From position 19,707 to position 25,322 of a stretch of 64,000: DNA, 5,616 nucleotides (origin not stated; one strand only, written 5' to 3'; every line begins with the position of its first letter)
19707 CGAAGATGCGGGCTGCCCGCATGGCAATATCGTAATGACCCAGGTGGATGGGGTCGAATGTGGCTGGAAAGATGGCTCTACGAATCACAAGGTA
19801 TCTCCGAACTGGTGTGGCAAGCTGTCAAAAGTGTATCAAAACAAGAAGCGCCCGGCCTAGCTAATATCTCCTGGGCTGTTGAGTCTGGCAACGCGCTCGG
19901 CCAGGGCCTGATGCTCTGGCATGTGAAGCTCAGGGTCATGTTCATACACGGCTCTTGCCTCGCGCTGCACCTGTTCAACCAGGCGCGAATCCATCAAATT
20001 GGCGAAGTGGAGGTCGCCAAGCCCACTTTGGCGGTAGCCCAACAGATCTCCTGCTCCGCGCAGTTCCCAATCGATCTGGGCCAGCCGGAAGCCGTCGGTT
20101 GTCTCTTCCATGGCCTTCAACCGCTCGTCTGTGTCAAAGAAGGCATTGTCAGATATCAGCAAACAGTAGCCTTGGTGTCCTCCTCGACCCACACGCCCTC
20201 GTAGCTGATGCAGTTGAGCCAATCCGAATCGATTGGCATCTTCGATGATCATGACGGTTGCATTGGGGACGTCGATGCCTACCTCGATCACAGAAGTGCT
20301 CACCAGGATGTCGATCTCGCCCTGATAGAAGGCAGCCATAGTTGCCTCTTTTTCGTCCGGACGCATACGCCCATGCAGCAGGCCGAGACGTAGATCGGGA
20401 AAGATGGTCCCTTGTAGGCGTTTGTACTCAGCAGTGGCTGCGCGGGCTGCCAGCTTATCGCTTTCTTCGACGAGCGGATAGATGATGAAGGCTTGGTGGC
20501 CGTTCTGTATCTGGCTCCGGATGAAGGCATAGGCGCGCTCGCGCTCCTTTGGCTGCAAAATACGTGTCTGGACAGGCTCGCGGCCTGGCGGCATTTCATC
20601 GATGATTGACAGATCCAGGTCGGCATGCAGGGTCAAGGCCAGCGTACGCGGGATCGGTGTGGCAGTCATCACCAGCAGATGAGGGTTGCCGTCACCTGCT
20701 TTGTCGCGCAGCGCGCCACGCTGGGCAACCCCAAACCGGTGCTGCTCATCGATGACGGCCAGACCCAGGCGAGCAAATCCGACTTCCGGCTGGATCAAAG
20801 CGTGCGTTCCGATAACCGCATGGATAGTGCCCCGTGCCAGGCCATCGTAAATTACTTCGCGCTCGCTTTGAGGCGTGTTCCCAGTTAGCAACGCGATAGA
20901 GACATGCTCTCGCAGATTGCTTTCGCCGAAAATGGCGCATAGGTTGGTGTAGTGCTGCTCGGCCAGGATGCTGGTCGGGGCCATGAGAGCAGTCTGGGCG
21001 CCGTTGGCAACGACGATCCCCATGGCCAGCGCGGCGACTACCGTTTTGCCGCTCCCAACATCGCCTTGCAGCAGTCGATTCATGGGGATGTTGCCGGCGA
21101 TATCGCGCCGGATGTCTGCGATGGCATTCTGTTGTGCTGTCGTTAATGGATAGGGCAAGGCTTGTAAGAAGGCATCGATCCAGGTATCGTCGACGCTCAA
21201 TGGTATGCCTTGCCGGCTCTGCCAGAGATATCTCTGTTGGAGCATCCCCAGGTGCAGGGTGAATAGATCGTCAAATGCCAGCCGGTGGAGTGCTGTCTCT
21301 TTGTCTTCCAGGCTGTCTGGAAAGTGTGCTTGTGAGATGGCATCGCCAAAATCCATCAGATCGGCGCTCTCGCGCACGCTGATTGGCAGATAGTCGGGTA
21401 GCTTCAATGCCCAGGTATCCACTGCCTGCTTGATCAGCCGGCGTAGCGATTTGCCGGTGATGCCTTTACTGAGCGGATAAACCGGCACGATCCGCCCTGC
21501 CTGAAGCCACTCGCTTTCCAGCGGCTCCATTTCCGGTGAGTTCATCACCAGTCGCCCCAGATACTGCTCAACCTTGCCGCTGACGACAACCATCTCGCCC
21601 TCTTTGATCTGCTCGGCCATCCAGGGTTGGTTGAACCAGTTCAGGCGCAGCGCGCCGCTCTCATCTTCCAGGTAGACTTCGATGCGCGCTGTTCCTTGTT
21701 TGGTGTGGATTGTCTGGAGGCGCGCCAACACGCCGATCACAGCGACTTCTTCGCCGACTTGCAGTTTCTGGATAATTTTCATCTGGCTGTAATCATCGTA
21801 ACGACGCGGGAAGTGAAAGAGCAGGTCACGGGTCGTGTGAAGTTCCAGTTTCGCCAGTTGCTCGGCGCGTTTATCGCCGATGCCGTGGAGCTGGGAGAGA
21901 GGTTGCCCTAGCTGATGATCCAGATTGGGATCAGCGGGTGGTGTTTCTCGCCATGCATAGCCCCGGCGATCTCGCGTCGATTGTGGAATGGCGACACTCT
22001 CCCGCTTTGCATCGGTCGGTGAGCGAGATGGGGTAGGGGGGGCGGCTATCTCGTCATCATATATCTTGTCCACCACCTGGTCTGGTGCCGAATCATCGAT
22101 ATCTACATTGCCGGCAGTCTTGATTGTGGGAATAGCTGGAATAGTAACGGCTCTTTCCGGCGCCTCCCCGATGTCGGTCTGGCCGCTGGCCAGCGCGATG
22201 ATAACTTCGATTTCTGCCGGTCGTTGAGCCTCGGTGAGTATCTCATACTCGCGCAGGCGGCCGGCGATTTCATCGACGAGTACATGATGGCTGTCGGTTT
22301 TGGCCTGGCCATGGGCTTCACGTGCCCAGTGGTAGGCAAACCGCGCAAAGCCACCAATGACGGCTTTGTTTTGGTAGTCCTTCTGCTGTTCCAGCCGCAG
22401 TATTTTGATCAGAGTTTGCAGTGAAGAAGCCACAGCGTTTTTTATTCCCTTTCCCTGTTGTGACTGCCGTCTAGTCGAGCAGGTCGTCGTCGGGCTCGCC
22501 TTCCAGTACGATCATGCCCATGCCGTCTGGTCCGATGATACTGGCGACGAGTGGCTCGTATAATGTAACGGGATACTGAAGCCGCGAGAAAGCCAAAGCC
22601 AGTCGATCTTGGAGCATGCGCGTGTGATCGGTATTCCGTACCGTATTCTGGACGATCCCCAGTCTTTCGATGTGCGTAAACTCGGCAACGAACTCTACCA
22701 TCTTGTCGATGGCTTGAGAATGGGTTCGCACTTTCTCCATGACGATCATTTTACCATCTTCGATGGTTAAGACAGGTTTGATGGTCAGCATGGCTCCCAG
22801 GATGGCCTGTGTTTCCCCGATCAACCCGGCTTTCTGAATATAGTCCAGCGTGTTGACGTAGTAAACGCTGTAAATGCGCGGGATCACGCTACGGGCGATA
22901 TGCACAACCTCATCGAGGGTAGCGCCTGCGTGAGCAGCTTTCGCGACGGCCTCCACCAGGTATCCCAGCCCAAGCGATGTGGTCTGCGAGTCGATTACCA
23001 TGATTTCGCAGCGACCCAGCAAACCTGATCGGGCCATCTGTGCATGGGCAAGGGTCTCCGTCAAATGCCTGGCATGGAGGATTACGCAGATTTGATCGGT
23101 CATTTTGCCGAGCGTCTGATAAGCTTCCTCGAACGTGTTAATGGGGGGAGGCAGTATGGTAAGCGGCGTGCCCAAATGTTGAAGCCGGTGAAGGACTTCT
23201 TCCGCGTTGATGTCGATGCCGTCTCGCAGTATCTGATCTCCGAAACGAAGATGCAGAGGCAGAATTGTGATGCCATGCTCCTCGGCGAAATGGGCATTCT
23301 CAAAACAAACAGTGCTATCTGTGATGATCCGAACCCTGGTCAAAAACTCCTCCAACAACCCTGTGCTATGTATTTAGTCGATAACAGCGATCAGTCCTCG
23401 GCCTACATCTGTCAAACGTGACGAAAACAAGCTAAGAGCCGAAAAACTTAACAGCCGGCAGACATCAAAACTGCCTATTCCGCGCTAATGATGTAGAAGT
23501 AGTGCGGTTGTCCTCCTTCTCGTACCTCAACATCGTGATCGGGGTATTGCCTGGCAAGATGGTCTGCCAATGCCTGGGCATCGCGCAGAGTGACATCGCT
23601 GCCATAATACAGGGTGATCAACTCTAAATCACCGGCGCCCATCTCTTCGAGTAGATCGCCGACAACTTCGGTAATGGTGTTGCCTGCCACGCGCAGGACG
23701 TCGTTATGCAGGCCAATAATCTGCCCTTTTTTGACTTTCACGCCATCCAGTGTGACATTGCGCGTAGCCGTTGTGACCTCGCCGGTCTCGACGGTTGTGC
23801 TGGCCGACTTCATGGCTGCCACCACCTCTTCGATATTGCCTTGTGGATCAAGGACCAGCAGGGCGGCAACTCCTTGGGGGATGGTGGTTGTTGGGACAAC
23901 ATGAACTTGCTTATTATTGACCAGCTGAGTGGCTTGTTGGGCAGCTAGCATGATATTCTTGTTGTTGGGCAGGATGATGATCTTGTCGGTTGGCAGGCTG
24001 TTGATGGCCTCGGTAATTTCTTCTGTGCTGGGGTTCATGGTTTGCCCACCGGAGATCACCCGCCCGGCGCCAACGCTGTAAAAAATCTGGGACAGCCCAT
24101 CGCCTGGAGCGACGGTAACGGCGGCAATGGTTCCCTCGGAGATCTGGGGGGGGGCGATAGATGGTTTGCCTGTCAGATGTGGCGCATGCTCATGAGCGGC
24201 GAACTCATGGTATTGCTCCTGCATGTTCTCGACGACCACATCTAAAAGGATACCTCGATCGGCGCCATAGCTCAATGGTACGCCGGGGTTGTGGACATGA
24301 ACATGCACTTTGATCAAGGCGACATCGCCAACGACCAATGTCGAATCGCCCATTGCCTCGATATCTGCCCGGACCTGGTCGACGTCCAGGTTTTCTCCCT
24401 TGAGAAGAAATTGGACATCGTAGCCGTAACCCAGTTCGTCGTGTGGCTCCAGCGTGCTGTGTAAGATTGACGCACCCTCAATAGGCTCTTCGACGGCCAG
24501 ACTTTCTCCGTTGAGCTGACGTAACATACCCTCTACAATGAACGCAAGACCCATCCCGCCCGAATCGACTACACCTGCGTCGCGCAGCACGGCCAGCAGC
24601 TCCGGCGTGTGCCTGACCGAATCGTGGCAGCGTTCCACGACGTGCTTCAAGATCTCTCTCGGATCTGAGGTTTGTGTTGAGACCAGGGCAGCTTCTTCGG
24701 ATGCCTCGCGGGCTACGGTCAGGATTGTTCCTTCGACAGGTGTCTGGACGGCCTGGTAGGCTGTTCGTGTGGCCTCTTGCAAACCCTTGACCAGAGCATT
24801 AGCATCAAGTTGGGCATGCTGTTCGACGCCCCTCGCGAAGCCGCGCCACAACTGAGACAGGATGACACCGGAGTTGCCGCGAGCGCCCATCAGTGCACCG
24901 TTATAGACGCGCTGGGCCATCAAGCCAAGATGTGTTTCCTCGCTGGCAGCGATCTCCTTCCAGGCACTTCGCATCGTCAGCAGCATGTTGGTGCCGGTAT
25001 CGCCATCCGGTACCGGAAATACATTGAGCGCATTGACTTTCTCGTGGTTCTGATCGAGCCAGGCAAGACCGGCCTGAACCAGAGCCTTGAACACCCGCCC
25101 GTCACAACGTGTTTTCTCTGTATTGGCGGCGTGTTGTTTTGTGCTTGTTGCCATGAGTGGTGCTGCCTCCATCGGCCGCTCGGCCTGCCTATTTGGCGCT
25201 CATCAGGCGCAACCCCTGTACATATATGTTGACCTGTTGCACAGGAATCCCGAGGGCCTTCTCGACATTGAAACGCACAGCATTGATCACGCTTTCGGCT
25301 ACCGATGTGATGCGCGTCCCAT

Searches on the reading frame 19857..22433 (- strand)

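Call 13: search_protein_families(library=pfam, proteins=[window:19857-22433:-], max_evalue=0.0001)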
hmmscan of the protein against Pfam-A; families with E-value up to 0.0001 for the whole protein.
window:19857-22433:- (858 aa): 6 families
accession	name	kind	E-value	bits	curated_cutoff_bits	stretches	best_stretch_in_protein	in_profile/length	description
PF17191.10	RecG_wedge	-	2.1e-30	105.9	23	1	183-338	6-159/162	RecG wedge domain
PF00271.37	Helicase_C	-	2.2e-23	83.1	23.5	1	641-752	11-110/110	Helicase conserved C-terminal domain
PF00270.35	DEAD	-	4.1e-20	72.6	26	1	431-598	1-164/167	DEAD/DEAH box helicase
PF19833.4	RecG_dom3_C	-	1.1e-11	45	26.8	1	778-851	1-76/87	ATP-dependent DNA helicase RecG, domain 3, C-terminal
PF01336.31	tRNA_anti-codon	-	8.8e-08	32.4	27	1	232-305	3-75/75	OB-fold nucleic acid binding domain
PF04851.21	ResIII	-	1.1e-07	32.4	22.5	1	430-593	4-162/164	Type III restriction enzyme, res subunit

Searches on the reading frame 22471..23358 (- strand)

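Call 13: search_protein_families(library=pfam, proteins=[window:22471-23358:-], max_evalue=0.0001)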
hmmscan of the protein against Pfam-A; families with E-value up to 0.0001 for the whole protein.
window:22471-23358:- (295 aa): 1 family
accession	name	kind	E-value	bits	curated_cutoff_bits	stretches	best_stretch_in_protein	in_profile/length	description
PF02645.21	DegV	-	4e-54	184.3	27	1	9-285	2-278/280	Uncharacterised protein, DegV family COG1307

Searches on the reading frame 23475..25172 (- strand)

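Call 13: search_protein_families(library=pfam, proteins=[window:23475-25172:-], max_evalue=0.0001)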
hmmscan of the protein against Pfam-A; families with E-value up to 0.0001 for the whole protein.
window:23475-25172:- (565 aa): 3 families
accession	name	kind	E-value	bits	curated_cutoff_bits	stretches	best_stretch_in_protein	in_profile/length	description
PF13684.11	FakA-like_C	-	9.5e-75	251.1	23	1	351-565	2-216/216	Fatty acid kinase subunit A-like, C-terminal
PF02734.22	Dak2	-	6.4e-41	140.6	27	1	53-217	1-173/174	DAK2 domain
PF21645.3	FakA-like_M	-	4.9e-20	71.6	24.9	1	249-323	2-79/80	Fatty acid kinase subunit A-like, middle domain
